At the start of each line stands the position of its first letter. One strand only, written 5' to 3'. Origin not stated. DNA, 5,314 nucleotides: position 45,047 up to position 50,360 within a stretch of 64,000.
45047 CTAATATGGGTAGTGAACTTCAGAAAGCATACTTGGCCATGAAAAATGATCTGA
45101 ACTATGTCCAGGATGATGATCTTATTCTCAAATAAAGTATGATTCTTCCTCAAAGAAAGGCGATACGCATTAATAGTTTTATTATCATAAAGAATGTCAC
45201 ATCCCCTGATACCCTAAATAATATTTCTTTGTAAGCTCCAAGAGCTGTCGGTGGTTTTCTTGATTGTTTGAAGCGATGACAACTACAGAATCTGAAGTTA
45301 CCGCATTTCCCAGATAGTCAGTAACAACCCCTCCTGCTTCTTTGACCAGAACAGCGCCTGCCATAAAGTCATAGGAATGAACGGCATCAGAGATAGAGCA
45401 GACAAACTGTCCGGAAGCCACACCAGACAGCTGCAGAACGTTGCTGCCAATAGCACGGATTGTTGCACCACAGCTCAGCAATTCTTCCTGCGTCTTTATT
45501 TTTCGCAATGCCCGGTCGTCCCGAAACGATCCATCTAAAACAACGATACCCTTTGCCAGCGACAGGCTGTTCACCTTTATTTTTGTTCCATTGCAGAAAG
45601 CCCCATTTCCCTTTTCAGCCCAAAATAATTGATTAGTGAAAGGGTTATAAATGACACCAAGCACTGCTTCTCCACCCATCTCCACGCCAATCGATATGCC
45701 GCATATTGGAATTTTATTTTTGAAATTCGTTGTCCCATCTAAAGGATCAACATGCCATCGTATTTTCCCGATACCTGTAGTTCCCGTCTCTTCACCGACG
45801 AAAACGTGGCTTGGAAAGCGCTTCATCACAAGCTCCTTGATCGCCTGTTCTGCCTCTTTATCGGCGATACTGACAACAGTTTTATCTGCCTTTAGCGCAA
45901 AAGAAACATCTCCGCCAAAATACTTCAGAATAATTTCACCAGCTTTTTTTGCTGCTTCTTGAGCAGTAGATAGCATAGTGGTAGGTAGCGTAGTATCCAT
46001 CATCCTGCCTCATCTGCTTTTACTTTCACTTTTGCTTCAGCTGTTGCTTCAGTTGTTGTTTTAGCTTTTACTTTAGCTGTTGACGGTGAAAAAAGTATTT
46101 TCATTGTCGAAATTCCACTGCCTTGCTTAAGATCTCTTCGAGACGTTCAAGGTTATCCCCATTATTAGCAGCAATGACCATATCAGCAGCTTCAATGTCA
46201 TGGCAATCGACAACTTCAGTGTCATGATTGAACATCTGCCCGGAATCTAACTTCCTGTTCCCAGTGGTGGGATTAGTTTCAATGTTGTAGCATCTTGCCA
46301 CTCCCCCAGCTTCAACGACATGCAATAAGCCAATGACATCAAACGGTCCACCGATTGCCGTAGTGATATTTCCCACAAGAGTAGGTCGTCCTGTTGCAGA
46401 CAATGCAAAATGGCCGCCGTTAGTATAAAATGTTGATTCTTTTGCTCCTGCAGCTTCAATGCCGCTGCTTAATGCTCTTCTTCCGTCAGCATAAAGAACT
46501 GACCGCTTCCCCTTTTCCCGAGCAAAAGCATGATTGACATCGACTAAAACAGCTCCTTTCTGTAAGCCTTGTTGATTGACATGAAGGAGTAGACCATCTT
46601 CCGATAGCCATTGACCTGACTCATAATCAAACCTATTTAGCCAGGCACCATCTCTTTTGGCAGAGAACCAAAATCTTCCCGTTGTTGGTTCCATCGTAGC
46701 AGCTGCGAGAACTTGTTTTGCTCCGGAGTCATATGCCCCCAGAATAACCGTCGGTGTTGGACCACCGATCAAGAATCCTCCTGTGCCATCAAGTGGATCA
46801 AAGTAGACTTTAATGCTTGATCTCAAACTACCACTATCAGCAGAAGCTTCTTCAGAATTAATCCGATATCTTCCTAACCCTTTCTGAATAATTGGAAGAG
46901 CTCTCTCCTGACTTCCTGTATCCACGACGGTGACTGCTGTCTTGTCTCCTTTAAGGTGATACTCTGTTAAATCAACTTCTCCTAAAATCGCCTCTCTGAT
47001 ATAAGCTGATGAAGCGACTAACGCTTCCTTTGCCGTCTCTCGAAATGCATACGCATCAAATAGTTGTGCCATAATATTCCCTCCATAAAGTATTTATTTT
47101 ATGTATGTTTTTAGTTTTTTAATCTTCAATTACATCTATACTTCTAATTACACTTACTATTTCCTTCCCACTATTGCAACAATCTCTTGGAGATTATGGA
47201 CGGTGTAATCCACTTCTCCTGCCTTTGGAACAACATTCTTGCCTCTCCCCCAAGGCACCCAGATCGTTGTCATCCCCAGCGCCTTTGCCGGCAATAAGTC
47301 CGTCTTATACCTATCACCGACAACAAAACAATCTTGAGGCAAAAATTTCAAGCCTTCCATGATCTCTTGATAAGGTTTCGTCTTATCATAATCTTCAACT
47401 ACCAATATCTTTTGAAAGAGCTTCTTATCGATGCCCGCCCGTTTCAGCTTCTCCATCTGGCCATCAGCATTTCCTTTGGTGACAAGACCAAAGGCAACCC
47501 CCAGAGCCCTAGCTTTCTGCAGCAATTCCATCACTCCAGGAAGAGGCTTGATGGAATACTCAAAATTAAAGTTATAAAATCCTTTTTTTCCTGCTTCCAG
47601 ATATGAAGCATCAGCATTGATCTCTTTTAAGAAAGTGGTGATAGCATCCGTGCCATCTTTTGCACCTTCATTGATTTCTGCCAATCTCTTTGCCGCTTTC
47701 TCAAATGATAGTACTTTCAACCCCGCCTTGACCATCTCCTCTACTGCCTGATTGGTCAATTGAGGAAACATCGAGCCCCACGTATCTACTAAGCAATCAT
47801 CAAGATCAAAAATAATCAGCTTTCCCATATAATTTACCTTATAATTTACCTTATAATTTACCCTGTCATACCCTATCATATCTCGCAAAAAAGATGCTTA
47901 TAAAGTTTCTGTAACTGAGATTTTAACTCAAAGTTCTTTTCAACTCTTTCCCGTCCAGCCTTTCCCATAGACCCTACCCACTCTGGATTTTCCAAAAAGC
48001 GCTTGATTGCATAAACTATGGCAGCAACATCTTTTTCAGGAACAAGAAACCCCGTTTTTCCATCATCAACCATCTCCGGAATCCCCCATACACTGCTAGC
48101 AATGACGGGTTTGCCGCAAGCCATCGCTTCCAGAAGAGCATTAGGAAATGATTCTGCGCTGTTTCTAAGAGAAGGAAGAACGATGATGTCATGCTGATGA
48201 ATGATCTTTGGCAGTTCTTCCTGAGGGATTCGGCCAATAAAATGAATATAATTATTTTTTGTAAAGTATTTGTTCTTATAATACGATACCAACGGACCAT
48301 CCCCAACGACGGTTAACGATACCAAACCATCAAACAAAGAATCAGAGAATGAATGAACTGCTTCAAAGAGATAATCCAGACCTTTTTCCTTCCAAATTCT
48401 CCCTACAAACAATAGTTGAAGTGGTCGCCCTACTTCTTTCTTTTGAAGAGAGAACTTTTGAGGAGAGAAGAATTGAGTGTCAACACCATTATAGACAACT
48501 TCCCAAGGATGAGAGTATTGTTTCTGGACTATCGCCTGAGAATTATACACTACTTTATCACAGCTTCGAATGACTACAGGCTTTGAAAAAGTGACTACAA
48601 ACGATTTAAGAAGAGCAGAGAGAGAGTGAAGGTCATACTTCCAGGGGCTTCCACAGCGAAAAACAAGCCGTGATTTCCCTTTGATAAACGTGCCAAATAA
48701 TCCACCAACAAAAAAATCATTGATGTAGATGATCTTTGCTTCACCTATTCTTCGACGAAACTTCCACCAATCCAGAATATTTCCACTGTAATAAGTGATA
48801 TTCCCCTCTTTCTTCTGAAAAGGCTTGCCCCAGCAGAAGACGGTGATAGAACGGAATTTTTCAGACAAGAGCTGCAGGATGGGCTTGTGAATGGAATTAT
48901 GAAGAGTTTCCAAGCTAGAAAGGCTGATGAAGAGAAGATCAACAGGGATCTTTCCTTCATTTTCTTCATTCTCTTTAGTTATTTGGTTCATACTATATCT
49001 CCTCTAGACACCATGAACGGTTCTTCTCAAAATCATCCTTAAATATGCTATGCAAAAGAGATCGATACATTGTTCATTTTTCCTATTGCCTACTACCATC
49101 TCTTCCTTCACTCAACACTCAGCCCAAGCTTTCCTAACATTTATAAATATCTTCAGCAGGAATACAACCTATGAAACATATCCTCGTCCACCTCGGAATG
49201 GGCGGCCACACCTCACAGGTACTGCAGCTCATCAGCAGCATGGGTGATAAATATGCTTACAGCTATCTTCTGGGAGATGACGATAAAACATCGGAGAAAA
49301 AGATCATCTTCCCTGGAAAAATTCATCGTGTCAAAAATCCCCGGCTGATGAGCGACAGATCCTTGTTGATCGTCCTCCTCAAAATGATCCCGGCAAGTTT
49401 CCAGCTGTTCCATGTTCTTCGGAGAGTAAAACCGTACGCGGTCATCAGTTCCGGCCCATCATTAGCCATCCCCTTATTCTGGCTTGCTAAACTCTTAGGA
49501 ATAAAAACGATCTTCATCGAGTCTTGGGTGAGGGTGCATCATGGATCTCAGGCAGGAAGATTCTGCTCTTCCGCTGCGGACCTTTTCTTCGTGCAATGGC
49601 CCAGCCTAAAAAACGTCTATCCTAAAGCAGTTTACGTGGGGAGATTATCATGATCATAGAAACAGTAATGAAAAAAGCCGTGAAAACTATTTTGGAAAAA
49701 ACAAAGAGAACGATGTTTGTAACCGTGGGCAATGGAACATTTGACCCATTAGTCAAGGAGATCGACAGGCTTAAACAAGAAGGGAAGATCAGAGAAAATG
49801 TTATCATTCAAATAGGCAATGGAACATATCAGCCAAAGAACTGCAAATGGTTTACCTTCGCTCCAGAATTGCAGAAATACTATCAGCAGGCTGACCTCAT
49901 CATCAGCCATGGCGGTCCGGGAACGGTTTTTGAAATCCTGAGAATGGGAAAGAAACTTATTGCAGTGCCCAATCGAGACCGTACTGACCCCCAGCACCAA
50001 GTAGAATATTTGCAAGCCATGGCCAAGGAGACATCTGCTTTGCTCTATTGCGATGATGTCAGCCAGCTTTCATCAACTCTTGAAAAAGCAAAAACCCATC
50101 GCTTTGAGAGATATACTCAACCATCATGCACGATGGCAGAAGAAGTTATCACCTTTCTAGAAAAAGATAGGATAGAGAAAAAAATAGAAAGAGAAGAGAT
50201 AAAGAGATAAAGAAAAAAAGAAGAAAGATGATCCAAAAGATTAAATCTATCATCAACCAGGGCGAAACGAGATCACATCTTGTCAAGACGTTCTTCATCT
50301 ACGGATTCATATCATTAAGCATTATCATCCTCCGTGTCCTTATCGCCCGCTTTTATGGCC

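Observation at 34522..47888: Unusual activated-sugar block: nucleotidyltransferase-kinase fusion, overlapping GatZ-like and SDR genes, bicupin, two IMPase/FBPase paralogs, HAD phosphatase, B12-radical SAM enzyme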

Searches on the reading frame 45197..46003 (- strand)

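Call 3: search_protein_families(library=pfam, proteins=[window:45197-46003:-], max_evalue=0.01)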
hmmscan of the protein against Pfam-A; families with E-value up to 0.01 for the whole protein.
window:45197-46003:- (268 aa): 1 family
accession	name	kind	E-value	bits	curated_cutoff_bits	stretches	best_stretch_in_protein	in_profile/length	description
PF00459.30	Inositol_P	-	1.4e-57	195.7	27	1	8-260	3-268/271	Inositol monophosphatase family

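Call 5: search_protein_families(library=ncbifam, proteins=[window:45197-46003:-], max_evalue=0.01)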
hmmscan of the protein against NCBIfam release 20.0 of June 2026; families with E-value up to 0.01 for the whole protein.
window:45197-46003:- (268 aa): 7 families
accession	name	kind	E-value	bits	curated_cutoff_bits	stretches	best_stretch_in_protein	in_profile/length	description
TIGR02067.1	his_9_HisN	equivalog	4.4e-49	167.2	275.15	1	12-257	3-250/252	histidinol-phosphatase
NF008027.1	PRK10757.1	equivalog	4.8e-40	137.2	332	1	9-248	3-248/267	inositol-1-monophosphatase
NF009321.0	PRK12676.1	equivalog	5.7e-37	127.2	264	1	10-259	7-263/264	bifunctional fructose-bisphosphatase/inositol-phosphate phosphatase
TIGR01331.1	bisphos_cysQ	equivalog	6.2e-25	88.2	228.8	1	10-233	1-230/250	3'(2'),5'-bisphosphate nucleotidase CysQ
NF010678.0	PRK14076.1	equivalog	6.8e-18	64.9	493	1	37-257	35-282/570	bifunctional NADP phosphatase/NAD kinase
NF008182.0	PRK10931.1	equivalog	6.6e-15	54.9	379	1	10-235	1-228/246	3'(2'),5'-bisphosphate nucleotidase CysQ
TIGR01330.1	bisphos_HAL2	equivalog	4.8e-07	28.9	267.05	1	211-234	296-319/359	3'(2'),5'-bisphosphate nucleotidase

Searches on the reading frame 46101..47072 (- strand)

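Call 4: search_protein_families(library=pfam, proteins=[window:46101-47072:-], max_evalue=0.01)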
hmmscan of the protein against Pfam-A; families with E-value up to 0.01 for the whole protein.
window:46101-47072:- (323 aa): 1 family
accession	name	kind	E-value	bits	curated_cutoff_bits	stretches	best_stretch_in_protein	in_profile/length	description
PF00459.30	Inositol_P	-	4.1e-12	46.6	27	1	14-173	9-173/271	Inositol monophosphatase family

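Call 19: search_protein_families(library=ncbifam, proteins=[window:46101-47072:-], max_evalue=0.01)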
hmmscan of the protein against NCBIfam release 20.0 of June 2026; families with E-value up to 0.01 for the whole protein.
window:46101-47072:- (323 aa): 4 families
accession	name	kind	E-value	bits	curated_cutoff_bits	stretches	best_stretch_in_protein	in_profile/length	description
TIGR02067.1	his_9_HisN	equivalog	4.5e-09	36.2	275.15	1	37-259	26-221/252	histidinol-phosphatase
NF009321.0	PRK12676.1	equivalog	1.1e-07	31.2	264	1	12-147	9-141/264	bifunctional fructose-bisphosphatase/inositol-phosphate phosphatase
TIGR01331.1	bisphos_cysQ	equivalog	1.8e-05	24.5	228.8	1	39-149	27-137/250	3'(2'),5'-bisphosphate nucleotidase CysQ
NF008027.1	PRK10757.1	equivalog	2.7e-05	23.2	332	1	34-163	27-153/267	inositol-1-monophosphatase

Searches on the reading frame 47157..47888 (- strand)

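Call 4: search_protein_families(library=pfam, proteins=[window:47157-47888:-], max_evalue=0.01)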
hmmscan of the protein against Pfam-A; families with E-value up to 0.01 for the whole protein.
window:47157-47888:- (243 aa): 5 families
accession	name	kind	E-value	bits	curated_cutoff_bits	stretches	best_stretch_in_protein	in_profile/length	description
PF13419.12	HAD_2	-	2.7e-21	76.9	23.8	1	25-211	1-178/178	Haloacid dehalogenase-like hydrolase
PF00702.32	Hydrolase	-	6e-15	56.6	26.4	1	23-205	2-191/191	haloacid dehalogenase-like hydrolase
PF13242.12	Hydrolase_like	-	5.4e-09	36.3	22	1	173-235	10-74/75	HAD-hyrolase-like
PF09419.16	PGP_phosphatase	-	2.7e-05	24.2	20.4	1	171-211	116-163/168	Mitochondrial PGP phosphatase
PF12710.13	HAD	-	0.0012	19.8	27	1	25-194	1-182/189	haloacid dehalogenase-like hydrolase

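Call 19: search_protein_families(library=ncbifam, proteins=[window:47157-47888:-], max_evalue=0.01)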
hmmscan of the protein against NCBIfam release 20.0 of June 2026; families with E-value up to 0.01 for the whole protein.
window:47157-47888:- (243 aa): 31 families (the best 25 are shown)
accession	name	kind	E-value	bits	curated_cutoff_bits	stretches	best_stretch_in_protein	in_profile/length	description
TIGR02253.1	CTE7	subfamily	6.1e-32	111.2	169.75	1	23-237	3-221/221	TIGR02253 family HAD-type hydrolase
NF009695.0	PRK13222.1-2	equivalog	3.5e-13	49.6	225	1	23-241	7-223/226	phosphoglycolate phosphatase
TIGR02254.1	YjjG_YfnB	equivalog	4.7e-12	45.9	159.9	1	85-239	70-222/223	YjjG family noncanonical pyrimidine nucleotidase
TIGR01668.1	YqeG_hyp_ppase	hypoth_equivalog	8.6e-12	44.9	89.1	1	117-211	46-135/170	YqeG family HAD IIIA-type phosphatase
NF009804.0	PRK13288.1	equivalog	2.7e-10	40.1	218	1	96-242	61-212/215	pyrophosphatase PpaX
TIGR02252.1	DREG-2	subfamily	3.1e-10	40.2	155.2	1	100-210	91-203/203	HAD hydrolase, REG-2-like, family IA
NF006976.0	PRK09449.1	equivalog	5e-10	39.3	183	1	114-240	95-222/225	pyrimidine 5'-nucleotidase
TIGR01662.1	HAD-SF-IIIA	subfamily_domain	1.1e-09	38.5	44.6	1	114-212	25-139/141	HAD-IIIA family hydrolase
TIGR01509.1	HAD-SF-IA-v3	subfamily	1.2e-09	38.5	29.4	1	99-211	50-154/154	HAD-IA family hydrolase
NF053830.1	RUBPPhHalo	equivalog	1.4e-09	38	330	1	112-239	101-233/234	ribulose-1,5-bisphosphate 5-phosphatase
NF052576.1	PymNtasePynAStpc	equivalog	4.3e-08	33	350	1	115-240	100-227/229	pyrimidine 5'-nucleotidase PynA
TIGR01449.2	PGP_bact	equivalog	7e-08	32.3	180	1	25-236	1-209/213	phosphoglycolate phosphatase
TIGR01454.1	AHBA_synth_RP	hypoth_equivalog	3.3e-07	30.2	246.65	1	114-240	75-203/205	AHBA synthesis associated protein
TIGR01460.1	HAD-SF-IIA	subfamily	4.7e-07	29.8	100.15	1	186-211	218-243/246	HAD-IIA family hydrolase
TIGR01428.1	HAD_type_II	equivalog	5.7e-06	26.5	125.4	1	109-211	86-190/197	haloacid dehalogenase type II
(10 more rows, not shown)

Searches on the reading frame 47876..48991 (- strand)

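Call 4: search_protein_families(library=pfam, proteins=[window:47876-48991:-], max_evalue=0.01)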
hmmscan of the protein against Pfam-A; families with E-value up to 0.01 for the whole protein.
window:47876-48991:- (371 aa): 5 families
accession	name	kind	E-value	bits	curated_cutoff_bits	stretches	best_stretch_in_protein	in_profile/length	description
PF00534.26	Glycos_transf_1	-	7.4e-37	127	26.4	1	186-349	11-172/172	Glycosyl transferases group 1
PF13692.12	Glyco_trans_1_4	-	5.9e-36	124.3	27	1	192-335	3-142/142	Glycosyl transferases group 1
PF13524.12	Glyco_trans_1_2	-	2.9e-13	50.4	25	1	225-363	16-142/144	Glycosyl transferase-like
PF13439.12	Glyco_transf_4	-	6.4e-06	26.7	28.5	1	71-173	57-169/170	Glycosyltransferase Family 4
PF20706.3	GT4-conflict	-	0.00029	20.4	26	1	185-317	192-324/385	Family 4 Glycosyltransferase in conflict systems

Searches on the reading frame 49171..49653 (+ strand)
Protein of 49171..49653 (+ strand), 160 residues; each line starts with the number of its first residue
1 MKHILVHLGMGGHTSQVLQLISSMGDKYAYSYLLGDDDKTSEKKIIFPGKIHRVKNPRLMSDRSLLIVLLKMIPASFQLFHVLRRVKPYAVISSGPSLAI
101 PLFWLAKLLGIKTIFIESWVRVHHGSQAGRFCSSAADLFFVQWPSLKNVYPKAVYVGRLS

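Call 4: search_protein_families(library=pfam, proteins=[window:49171-49653:+], max_evalue=0.01)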
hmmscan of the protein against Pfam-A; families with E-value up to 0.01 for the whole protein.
window:49171-49653:+ (160 aa): 1 family
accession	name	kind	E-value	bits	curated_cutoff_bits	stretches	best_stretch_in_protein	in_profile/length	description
PF08660.17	Alg14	-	2.2e-22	80.3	27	1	4-159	1-171/171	Oligosaccharide biosynthesis protein Alg14 like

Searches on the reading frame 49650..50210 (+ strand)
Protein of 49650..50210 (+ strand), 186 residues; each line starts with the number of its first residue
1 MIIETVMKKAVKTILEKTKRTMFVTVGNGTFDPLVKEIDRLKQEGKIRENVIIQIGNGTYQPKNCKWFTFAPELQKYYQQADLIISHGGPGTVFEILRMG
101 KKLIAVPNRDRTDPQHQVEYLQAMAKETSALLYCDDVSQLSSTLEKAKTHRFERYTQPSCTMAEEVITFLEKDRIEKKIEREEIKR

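Call 84: search_protein_families(library=pfam, proteins=[window:49650-50210:+], max_evalue=0.01)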
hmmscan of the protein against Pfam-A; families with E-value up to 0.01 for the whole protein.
window:49650-50210:+ (186 aa): 1 family
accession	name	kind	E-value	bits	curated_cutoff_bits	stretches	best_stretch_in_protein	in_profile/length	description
PF04101.22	Glyco_tran_28_C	-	1.2e-21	77.9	22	1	21-161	1-154/166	Glycosyltransferase family 28 C-terminal domain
